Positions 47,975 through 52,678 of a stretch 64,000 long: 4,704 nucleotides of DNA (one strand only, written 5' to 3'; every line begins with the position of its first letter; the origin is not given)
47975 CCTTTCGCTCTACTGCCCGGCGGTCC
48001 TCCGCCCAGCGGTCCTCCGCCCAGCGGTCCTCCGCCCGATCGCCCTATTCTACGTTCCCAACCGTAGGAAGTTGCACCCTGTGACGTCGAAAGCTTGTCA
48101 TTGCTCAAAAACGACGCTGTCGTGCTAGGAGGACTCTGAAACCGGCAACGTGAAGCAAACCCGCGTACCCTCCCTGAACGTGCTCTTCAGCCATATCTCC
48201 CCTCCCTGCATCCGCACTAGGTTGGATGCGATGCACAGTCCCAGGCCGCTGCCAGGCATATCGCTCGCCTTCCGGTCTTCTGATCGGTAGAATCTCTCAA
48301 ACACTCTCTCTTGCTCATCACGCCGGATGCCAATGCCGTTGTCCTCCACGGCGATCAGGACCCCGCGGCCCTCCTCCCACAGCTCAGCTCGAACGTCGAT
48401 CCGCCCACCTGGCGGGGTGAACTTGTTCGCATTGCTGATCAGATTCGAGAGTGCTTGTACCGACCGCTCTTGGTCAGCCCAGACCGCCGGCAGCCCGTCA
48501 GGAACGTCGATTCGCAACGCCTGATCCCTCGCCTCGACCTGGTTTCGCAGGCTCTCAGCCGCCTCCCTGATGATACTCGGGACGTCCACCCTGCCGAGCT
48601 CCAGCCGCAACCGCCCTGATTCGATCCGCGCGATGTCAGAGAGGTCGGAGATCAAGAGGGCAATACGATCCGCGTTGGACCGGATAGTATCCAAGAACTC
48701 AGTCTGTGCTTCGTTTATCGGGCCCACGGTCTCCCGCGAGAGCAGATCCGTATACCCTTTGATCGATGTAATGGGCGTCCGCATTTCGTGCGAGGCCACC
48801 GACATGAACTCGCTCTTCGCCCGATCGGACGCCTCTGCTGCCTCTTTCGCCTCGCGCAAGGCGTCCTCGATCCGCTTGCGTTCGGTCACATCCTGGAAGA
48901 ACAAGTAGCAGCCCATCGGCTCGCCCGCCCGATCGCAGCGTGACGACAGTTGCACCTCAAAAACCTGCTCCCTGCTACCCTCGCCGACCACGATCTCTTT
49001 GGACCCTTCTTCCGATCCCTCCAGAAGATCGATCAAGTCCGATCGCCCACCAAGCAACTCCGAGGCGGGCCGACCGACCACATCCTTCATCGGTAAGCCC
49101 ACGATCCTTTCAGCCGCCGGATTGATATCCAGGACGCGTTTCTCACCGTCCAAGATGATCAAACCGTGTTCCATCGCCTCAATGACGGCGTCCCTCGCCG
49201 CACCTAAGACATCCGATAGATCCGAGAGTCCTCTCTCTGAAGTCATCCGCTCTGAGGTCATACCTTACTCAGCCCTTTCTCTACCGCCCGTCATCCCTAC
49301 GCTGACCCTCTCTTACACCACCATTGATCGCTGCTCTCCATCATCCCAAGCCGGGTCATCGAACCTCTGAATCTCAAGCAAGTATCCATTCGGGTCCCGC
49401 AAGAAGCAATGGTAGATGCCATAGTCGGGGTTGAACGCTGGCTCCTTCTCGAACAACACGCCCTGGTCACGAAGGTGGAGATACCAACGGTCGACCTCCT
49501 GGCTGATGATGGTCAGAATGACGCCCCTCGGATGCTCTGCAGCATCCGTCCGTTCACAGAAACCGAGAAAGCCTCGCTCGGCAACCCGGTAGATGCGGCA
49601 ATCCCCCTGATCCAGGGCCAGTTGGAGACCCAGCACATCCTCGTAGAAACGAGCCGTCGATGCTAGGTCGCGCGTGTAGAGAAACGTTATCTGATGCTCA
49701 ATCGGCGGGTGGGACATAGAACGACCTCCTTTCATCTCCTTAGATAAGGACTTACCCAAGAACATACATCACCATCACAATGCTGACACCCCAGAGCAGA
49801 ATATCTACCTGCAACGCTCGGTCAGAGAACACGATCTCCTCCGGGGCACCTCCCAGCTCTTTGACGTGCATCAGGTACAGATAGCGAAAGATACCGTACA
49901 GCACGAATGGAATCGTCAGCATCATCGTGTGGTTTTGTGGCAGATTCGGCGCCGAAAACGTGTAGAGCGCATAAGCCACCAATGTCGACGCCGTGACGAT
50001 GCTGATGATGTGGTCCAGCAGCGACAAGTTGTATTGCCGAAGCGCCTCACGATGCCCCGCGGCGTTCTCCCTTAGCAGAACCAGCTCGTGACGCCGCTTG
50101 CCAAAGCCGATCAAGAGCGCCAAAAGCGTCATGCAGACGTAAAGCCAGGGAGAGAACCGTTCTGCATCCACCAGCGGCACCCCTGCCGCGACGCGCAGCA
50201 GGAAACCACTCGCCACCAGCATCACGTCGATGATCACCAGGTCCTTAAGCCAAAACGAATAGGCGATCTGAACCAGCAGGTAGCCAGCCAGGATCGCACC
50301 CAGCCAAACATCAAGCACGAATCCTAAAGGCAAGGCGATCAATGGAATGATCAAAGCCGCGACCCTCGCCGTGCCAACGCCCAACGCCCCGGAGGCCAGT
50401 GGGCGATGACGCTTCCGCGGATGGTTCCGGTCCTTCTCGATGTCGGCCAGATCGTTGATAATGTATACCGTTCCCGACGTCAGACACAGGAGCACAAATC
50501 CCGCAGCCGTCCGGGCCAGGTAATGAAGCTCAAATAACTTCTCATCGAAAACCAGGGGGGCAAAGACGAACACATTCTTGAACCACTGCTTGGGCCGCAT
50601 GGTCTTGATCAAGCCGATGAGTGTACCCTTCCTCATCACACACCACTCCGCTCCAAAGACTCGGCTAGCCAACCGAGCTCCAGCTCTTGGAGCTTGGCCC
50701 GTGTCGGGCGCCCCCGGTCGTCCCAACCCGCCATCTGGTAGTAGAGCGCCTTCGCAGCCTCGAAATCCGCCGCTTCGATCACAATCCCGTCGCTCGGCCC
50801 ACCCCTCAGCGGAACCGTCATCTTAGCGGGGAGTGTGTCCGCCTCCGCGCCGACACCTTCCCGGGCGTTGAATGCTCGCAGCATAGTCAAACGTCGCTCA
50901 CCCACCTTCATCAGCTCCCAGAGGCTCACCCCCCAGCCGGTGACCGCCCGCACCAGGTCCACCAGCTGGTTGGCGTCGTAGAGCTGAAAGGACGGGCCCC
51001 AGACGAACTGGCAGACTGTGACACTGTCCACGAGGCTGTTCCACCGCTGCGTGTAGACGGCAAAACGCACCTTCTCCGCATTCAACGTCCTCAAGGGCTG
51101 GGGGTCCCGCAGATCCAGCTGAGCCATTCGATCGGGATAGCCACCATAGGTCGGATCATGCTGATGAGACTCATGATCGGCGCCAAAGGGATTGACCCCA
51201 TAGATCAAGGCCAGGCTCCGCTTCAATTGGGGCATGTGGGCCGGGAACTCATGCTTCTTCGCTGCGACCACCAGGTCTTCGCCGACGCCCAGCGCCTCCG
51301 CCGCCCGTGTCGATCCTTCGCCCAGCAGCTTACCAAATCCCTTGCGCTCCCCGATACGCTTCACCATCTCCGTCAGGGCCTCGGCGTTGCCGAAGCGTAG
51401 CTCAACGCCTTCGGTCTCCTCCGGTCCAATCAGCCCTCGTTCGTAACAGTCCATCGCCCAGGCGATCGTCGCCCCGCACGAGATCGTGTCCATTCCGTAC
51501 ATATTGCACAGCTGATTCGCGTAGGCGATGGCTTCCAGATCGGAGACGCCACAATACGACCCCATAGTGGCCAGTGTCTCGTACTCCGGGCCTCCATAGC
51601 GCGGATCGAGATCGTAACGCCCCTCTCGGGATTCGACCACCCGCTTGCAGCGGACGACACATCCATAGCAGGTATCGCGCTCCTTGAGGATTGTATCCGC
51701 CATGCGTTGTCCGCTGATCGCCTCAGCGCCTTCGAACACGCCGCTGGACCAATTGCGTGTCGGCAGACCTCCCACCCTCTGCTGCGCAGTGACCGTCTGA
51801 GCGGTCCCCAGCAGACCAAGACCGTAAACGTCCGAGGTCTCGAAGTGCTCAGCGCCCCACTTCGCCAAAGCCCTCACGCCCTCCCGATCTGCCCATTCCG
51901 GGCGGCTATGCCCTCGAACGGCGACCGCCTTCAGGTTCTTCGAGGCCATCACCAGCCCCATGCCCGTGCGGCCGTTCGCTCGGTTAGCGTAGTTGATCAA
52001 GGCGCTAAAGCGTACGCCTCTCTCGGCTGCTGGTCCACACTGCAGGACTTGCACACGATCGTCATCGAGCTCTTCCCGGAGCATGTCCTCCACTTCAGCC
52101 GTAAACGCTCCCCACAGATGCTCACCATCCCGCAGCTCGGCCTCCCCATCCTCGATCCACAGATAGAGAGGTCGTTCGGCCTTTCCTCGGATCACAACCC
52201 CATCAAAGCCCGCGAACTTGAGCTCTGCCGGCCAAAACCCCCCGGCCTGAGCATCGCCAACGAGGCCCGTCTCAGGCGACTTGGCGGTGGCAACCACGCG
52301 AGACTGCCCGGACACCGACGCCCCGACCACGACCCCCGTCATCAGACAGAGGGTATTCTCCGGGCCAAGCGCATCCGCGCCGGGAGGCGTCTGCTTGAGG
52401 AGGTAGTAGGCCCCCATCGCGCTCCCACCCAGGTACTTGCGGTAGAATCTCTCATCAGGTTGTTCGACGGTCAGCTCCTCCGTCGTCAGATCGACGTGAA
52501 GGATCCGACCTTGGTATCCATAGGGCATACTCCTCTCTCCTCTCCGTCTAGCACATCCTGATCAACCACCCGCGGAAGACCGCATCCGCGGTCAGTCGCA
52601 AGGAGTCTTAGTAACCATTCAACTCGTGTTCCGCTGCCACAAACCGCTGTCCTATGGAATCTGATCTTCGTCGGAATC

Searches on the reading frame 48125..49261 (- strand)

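Call 71: search_protein_families(library=pfam, proteins=[window:48125-49261:-], max_evalue=0.00001)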
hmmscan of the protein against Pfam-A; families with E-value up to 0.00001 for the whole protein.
window:48125-49261:- (378 aa): 6 families
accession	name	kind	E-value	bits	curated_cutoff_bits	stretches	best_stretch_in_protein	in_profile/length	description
PF02518.31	HATPase_c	-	1.8e-27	96.4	26.4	1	263-375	2-110/111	Histidine kinase-, DNA gyrase B-, and HSP90-like ATPase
PF00512.31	HisKA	-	1.3e-19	70.5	26.9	1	148-216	1-66/66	His Kinase A (phospho-acceptor) domain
PF08448.16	PAS_4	-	1.5e-12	48.2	23.1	1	29-130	3-110/110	PAS fold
PF00989.32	PAS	-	3.3e-09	37.2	22.6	1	23-125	3-113/113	PAS fold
PF13188.13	PAS_8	-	1.8e-06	28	21.8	1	25-78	5-55/65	PAS domain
PF13426.13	PAS_9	-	5.4e-06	27.1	27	0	33-127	3-103/103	PAS domain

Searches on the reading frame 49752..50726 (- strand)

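Call 71: search_protein_families(library=pfam, proteins=[window:49752-50726:-], max_evalue=0.00001)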
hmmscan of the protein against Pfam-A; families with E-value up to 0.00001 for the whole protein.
window:49752-50726:- (324 aa): 1 family
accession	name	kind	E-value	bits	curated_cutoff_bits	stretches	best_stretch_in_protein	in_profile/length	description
PF01040.23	UbiA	-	3e-18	66.5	34.2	1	69-287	21-233/250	UbiA prenyltransferase family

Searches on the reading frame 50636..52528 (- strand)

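Call 71: search_protein_families(library=pfam, proteins=[window:50636-52528:-], max_evalue=0.00001)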
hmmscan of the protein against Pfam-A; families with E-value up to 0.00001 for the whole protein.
window:50636-52528:- (630 aa): 2 families
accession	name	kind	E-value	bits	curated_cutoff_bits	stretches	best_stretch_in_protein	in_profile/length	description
PF01314.23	AFOR_C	-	5e-123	411.5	27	1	224-618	5-385/385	Aldehyde ferredoxin oxidoreductase, domains 2 & 3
PF02730.20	AFOR_N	-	4.5e-69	232.6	29.8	1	7-206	1-198/199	Aldehyde ferredoxin oxidoreductase, N-terminal domain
